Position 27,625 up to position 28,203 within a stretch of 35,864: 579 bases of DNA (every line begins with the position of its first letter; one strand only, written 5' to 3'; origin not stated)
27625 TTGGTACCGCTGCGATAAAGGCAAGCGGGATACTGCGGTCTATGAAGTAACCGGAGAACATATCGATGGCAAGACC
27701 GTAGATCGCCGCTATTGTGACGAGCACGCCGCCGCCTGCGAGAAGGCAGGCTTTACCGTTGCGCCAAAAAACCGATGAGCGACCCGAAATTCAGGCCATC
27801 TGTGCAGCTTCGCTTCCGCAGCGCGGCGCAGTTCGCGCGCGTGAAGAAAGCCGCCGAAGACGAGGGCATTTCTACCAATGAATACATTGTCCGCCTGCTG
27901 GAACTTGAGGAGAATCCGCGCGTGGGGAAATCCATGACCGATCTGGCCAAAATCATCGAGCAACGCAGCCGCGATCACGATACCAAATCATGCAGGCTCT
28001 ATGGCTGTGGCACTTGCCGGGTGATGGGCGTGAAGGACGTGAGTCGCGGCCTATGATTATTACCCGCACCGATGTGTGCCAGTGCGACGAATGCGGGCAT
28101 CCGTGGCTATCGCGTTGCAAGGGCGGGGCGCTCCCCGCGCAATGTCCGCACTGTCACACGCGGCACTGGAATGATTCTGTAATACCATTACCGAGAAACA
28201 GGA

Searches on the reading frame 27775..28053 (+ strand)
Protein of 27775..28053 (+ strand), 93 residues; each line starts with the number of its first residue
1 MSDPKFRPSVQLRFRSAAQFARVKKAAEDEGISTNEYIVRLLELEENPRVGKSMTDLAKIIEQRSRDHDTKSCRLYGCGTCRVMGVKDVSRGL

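Call 17: search_protein_families(library=pfam, max_evalue=0.01, proteins=[window:27775-28053:+])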
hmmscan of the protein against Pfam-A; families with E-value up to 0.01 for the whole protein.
window:27775-28053:+ (93 aa): 1 family
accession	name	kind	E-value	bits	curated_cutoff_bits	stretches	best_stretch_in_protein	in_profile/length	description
PF03942.20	DTW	-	0.0062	16.8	33.7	1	8-56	137-185/195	DTW domain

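Call 18: search_protein_families(library=phrogs, max_evalue=0.001, proteins=[window:27775-28053:+])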
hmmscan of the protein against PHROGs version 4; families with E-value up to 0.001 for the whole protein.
window:27775-28053:+ (93 aa): 0 families

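Call 96: search_solved_structures(query=window:27775-28053:+, max_evalue=1)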
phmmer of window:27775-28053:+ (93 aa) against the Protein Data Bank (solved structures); distinct sequences matched with E-value up to 1: 1.
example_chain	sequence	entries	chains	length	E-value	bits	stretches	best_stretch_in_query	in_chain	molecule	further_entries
1b28_A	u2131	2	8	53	0.44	14.2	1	10-45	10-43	PROTEIN (REGULATORY PROTEIN ARC) | ARC REPRESSOR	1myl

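Call 113: search_protein_representatives(protein=window:27775-28053:+)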
Query: 93 residues. Proteins with E-value up to 0.001 (for the whole library): 50; up to 1e-10: 2; up to 1e-30: 1. The best 50 are listed.
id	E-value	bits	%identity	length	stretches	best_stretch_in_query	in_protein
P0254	1.2e-47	175.6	99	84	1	10-93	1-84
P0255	9.0e-12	61.1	54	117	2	5-53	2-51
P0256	1.9e-10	56.9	47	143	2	60-93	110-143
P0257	4.0e-10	55.9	52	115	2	5-47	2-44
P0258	1.1e-09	54.4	42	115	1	5-89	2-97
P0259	3.1e-09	53.0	48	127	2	64-93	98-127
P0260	2.0e-08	50.4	52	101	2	5-43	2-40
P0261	1.9e-07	47.3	45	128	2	47-93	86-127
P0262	2.5e-07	46.9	44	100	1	5-85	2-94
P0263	1.4e-06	44.5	47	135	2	5-43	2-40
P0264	2.8e-06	43.6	56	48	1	5-47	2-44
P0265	5.7e-06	42.6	55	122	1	5-57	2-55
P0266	7.2e-06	42.3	53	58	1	5-47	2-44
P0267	1.0e-05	41.8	40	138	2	52-93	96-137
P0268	1.2e-05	41.5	68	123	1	66-93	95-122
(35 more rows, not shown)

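Call 120: predict_structure(alignment_id=A4)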
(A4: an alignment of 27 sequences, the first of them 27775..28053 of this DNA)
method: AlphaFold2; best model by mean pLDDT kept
length: 93 residues; sequences in the alignment: 27
mean_pLDDT: 76.5   pTM: 0.48
mean pLDDT of the five models: 76.5, 75.6, 75.1, 74.0, 73.9
residues with pLDDT >= 90: 33; 70-90: 16; 50-70: 43; < 50: 1
segments of 3 or more residues with pLDDT < 50: none
pLDDT, mean of each block of 10 residues (from residue 1): 80 95 97 95 83 62 58 63 62 50
secondary structure, 60 per line:
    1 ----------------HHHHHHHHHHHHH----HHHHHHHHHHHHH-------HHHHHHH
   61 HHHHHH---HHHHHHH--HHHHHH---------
elements in order: H17-29 H34-46 H54-66 H70-76 H79-84
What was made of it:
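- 27775..28056 (+): Arc-like ribbon-helix-helix protein with a Cys-rich C-terminal module. It is the only DNA-binding candidate recognised in the window. Call 120: pLDDT above 90 for residues 10-45.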

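Call 122: fold_search(model_id=the predicted structure, library=pdb)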
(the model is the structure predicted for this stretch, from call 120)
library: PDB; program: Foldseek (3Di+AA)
matches with E <= 10: 107; with E <= 0.001: 0
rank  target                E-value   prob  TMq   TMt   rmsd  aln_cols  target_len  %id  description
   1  1myl_A                1.7e-01  0.99  0.40  0.76   2.6        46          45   30  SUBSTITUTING HYDROPHOBIC RESIDUES FOR A BURIED SALT BRIDGE ENHANCES PROTEIN STABILITY BUT DOES NOT REDUCE CONFORMATION (released 1995-01-26)
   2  1par_A                3.5e-01  0.89  0.38  0.62   5.7        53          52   30  DNA RECOGNITION BY BETA-SHEETS IN THE ARC REPRESSOR-OPERATOR CRYSTAL STRUCTURE (released 1994-07-31)
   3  1bdv_D                5.3e-01  0.87  0.38  0.66   5.5        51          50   31  ARC FV10 COCRYSTAL (released 1999-01-06)
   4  1baz_A                5.6e-01  0.87  0.38  0.67   3.1        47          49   34  ARC REPRESSOR MUTANT PHE10VAL (released 1998-06-17)
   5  2bsq_G                5.6e-01  0.75  0.39  0.53  13.1        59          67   25  FitAB bound to DNA (released 2006-08-24)
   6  2bsq_F                6.0e-01  0.80  0.41  0.58  11.7        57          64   24  FitAB bound to DNA (released 2006-08-24)
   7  2bsq_H                6.9e-01  0.66  0.39  0.55  12.7        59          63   25  FitAB bound to DNA (released 2006-08-24)
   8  8u12_A                7.4e-01  0.93  0.39  0.68   1.5        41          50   22  Crystal Structure of Antitoxin Protein Rv0298 of Type II Toxin-antitoxin Systems from Mycobacterium tuberculosis (released 2023-09-27)
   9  7e4j_A                7.4e-01  0.91  0.39  0.75   1.8        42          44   24  X-ray crystal structure of VapB12 antitoxin from mycobacterium tuberculosis in space group P41. (released 2022-02-16)
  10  1ea4_H                7.4e-01  0.82  0.37  0.71   3.4        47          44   23  TRANSCRIPTIONAL REPRESSOR COPG/22bp dsDNA COMPLEX (released 2001-07-05)
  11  1bdv_B                7.9e-01  0.82  0.39  0.65   5.6        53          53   28  ARC FV10 COCRYSTAL (released 1999-01-06)
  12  2ba3_MODEL_1_A        7.9e-01  0.80  0.33  0.57   3.7        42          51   24  NMR Structure of NikA N-terminal Fragment (released 2006-10-03)
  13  1par_C                7.9e-01  0.75  0.37  0.64   5.6        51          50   29  DNA RECOGNITION BY BETA-SHEETS IN THE ARC REPRESSOR-OPERATOR CRYSTAL STRUCTURE (released 1994-07-31)
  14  2bsq_E                9.0e-01  0.60  0.39  0.52  13.1        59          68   25  FitAB bound to DNA (released 2006-08-24)
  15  1b01_A                9.7e-01  0.75  0.36  0.70   2.8        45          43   24  TRANSCRIPTIONAL REPRESSOR COPG/DNA COMPLEX (released 1999-11-19)
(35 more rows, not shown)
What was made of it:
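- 27775..28056 (+): Call 122: the top matches are Arc, FitA, CopG, VapB and AmrZ.
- Closest known: R1 parC/ParR and other RHH-bound repeat arrays, such as omega and Arc. Same: An Arc-like RHH protein is encoded in the window (call 122).
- An RHH protein is present (call 122).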

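Call 123: find_related_loci(query=A4, collection=viral_contigs, flank=6000)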
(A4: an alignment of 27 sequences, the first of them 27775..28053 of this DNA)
Query A4 (93 aa) in viral_contigs; peptide patterns used: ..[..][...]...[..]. (x = any residue, [..] = any of these).
30 stretches matched a pattern; 3 encode a relative of the query (tblastn E <= 1e-3); 3 distinct loci.
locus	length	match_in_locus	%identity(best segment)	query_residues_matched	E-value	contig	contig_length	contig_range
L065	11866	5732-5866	54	5-52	2e-11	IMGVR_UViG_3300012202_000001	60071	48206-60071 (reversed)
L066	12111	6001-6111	59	7-43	4e-11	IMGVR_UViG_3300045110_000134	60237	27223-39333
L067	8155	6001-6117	56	5-43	2e-10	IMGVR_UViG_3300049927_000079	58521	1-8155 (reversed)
